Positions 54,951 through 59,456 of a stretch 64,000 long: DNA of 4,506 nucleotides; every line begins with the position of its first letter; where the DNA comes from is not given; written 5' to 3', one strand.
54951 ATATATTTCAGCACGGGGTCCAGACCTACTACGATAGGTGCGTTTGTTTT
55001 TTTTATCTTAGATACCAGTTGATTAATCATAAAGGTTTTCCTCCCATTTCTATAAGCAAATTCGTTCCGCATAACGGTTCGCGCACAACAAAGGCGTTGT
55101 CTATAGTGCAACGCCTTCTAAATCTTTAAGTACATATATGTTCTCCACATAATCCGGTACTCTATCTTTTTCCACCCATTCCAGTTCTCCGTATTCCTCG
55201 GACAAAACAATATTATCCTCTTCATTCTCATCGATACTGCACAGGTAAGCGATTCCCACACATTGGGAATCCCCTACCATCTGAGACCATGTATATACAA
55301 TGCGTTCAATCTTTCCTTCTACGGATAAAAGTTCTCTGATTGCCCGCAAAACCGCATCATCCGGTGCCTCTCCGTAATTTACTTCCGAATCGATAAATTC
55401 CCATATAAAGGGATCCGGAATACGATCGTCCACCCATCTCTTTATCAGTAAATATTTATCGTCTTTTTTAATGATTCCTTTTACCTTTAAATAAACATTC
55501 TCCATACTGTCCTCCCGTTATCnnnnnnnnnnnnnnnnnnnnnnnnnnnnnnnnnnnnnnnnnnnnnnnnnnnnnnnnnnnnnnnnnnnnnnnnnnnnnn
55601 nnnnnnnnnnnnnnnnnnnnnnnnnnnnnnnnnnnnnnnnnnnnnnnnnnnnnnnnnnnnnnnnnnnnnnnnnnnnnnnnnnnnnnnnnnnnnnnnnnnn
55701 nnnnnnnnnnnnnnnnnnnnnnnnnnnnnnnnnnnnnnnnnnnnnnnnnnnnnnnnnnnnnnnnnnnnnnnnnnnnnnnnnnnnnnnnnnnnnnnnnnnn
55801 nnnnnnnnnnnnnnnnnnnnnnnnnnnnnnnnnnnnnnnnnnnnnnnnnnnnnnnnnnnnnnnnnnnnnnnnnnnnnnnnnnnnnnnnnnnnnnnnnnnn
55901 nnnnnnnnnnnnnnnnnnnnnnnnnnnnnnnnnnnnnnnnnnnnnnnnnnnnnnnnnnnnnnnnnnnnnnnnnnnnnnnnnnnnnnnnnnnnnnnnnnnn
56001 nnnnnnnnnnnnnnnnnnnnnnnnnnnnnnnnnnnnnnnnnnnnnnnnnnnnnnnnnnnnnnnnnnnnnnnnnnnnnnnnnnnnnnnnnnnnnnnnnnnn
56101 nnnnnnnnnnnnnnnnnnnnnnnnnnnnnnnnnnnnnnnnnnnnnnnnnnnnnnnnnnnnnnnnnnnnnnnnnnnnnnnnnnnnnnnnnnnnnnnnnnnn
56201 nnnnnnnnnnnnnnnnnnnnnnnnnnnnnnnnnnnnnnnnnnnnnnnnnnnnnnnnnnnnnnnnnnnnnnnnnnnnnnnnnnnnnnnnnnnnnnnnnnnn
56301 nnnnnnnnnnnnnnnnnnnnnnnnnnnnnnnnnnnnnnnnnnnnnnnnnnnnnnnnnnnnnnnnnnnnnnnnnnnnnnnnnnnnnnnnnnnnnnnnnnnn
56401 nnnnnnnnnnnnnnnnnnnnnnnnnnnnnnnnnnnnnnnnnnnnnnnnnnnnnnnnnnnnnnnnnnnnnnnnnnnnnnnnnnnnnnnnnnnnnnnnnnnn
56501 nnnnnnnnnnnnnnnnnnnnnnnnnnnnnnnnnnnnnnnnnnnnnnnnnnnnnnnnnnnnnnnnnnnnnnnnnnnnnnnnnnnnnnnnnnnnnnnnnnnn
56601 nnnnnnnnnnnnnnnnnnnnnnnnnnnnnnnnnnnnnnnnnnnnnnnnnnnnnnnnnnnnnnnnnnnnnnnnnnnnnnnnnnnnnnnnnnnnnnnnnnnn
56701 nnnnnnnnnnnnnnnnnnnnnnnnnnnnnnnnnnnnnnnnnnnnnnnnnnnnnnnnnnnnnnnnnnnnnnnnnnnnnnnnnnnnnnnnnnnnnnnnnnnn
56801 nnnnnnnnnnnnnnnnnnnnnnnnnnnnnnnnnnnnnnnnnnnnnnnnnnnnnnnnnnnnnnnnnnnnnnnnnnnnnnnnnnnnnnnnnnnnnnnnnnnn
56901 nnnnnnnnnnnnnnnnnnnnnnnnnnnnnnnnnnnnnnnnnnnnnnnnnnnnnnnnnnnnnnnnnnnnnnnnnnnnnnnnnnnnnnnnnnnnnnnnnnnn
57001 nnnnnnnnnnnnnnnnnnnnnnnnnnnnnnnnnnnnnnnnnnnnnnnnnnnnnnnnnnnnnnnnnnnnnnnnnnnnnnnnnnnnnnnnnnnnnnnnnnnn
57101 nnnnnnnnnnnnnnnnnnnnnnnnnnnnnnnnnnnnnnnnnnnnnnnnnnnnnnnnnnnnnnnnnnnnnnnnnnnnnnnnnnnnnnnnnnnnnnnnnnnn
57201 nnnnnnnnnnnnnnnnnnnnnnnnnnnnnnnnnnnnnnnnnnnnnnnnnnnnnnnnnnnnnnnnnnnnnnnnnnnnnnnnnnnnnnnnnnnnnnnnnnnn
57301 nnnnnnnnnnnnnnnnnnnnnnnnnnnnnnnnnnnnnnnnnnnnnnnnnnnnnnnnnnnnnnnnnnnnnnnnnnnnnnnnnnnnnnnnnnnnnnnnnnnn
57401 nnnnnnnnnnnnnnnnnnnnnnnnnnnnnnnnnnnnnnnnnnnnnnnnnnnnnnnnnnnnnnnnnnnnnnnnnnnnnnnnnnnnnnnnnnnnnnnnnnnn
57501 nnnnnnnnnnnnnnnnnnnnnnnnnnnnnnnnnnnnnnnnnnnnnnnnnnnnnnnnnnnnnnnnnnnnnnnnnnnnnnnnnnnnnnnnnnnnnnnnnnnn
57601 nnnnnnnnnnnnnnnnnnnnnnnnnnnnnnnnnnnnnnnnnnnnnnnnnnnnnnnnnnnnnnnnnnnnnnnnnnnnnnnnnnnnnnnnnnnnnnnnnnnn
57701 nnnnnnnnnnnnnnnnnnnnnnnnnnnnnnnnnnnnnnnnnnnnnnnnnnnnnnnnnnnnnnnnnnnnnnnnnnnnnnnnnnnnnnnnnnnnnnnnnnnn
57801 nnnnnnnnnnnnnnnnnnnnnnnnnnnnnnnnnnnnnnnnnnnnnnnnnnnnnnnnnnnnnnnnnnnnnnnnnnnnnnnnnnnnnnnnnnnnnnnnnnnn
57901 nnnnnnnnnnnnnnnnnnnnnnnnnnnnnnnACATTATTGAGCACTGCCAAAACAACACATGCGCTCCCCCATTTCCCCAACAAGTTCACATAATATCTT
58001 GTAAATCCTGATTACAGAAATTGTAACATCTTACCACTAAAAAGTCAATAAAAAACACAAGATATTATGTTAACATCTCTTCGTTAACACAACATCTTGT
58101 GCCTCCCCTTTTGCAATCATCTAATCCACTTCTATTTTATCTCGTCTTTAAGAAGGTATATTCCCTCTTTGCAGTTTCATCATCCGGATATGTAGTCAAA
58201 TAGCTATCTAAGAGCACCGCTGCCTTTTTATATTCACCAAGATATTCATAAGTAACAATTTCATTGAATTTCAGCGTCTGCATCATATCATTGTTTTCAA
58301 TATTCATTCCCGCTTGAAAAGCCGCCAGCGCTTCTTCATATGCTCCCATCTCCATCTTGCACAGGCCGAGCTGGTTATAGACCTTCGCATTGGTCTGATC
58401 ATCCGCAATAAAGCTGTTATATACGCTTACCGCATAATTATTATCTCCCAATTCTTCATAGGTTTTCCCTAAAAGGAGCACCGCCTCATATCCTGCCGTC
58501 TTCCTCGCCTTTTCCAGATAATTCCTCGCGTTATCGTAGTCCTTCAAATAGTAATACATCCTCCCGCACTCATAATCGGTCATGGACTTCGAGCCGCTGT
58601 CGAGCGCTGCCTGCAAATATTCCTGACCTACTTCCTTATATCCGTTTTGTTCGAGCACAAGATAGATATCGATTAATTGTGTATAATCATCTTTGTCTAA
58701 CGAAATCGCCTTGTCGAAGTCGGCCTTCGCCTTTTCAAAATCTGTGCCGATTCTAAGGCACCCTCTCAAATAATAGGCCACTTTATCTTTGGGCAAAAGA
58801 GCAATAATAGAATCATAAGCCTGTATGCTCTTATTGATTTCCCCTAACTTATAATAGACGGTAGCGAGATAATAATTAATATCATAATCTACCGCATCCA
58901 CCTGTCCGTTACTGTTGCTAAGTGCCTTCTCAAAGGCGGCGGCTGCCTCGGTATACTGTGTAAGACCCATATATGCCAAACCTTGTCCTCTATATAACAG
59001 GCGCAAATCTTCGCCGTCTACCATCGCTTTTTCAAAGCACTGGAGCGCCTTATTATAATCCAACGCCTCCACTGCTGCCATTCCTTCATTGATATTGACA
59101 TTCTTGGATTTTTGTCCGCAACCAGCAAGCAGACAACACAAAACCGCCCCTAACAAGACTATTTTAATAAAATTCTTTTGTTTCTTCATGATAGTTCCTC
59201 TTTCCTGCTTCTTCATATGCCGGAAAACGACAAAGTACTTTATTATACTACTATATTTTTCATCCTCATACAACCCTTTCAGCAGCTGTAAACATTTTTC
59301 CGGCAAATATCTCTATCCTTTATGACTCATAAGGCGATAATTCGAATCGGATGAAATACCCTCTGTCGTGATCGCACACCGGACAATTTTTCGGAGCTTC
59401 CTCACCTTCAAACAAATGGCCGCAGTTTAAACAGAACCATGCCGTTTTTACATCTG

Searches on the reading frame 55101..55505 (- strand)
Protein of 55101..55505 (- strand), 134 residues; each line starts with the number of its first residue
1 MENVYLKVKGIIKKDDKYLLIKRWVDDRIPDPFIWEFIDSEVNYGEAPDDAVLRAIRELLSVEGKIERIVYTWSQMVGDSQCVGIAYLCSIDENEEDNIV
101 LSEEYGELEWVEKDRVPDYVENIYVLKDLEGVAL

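Call 12: search_protein_families(library=ncbifam, proteins=[window:55101-55505:-])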
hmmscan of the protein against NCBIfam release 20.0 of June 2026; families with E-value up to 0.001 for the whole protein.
window:55101-55505:- (134 aa): 3 families
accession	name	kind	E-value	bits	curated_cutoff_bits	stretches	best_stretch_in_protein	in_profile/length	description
NF007834.0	PRK10546.1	equivalog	3.1e-06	27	156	1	8-81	7-78/135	pyrimidine (deoxy)nucleoside triphosphate diphosphatase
NF012016.0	PRK15472.1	equivalog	4.8e-06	26.3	95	1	8-123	7-129/141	nucleoside triphosphatase NudI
NF006530.0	PRK08999.1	equivalog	0.00056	19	245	1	8-117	9-113/315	Nudix family hydrolase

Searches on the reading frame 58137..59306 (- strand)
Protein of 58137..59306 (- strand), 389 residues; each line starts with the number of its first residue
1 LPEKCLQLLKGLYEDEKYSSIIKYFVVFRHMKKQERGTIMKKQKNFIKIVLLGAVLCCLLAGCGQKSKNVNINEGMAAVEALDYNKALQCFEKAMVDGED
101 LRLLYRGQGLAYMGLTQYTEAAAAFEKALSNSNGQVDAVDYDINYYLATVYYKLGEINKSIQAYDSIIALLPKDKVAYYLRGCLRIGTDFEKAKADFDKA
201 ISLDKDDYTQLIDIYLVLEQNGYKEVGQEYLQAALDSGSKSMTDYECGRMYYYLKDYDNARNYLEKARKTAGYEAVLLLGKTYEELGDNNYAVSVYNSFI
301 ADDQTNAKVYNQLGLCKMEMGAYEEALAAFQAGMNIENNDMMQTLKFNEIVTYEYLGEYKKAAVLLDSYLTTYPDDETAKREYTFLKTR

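Call 12: search_protein_families(library=ncbifam, proteins=[window:58137-59306:-])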
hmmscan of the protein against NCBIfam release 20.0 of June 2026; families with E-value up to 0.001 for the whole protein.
window:58137-59306:- (389 aa): 12 families
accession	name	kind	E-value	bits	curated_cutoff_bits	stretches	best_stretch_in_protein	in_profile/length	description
NF040959.1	MamA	equivalog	2.8e-19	69.4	200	2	240-337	104-203/204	magnetosome protein MamA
TIGR02917.1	PEP_TPR_lipo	equivalog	2.1e-16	59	312.2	2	76-280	98-302/899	XrtA/PEP-CTERM system TPR-repeat protein PrsT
TIGR02521.1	type_IV_pilW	equivalog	4.3e-11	42.8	154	2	109-298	38-227/234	type IV pilus biogenesis/stability protein PilW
TIGR02552.1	LcrH_SycD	equivalog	8.7e-10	38.5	104.8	1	252-345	29-125/136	SycD/LcrH family type III secretion system chaperone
NF033920.0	C39_PA2778_fam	equivalog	3.5e-09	36.4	150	0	273-337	190-254/255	PA2778 family cysteine peptidase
NF047507.1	TPR_BatC_Lepto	exception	1.7e-07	31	175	1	71-176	27-131/214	TPR repeat-containing protein BatC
NF008391.2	PRK11189.1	equivalog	4.8e-07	29.6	250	0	280-376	72-166/297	lipoprotein NlpI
TIGR00540.1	TPR_hemY_coli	hypoth_equivalog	1.8e-06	27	142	0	245-297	330-383/385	heme biosynthesis-associated TPR protein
TIGR02795.1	tol_pal_ybgF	equivalog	3.8e-05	24.3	90.1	0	112-175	12-73/119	tol-pal system protein YbgF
NF002725.1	PRK02603.1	equivalog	4.6e-05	23.5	143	0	105-174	38-105/173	photosystem I assembly protein Ycf3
NF052230.1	T9SS_PorE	exception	0.00014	20.3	600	0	303-381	53-129/648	PorE family type IX secretion system protein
NF052415.1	T3SS_chap_SctY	equivalog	0.00035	21.1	70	0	357-382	20-45/106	type III secretion apparatus assembly chaperone SctY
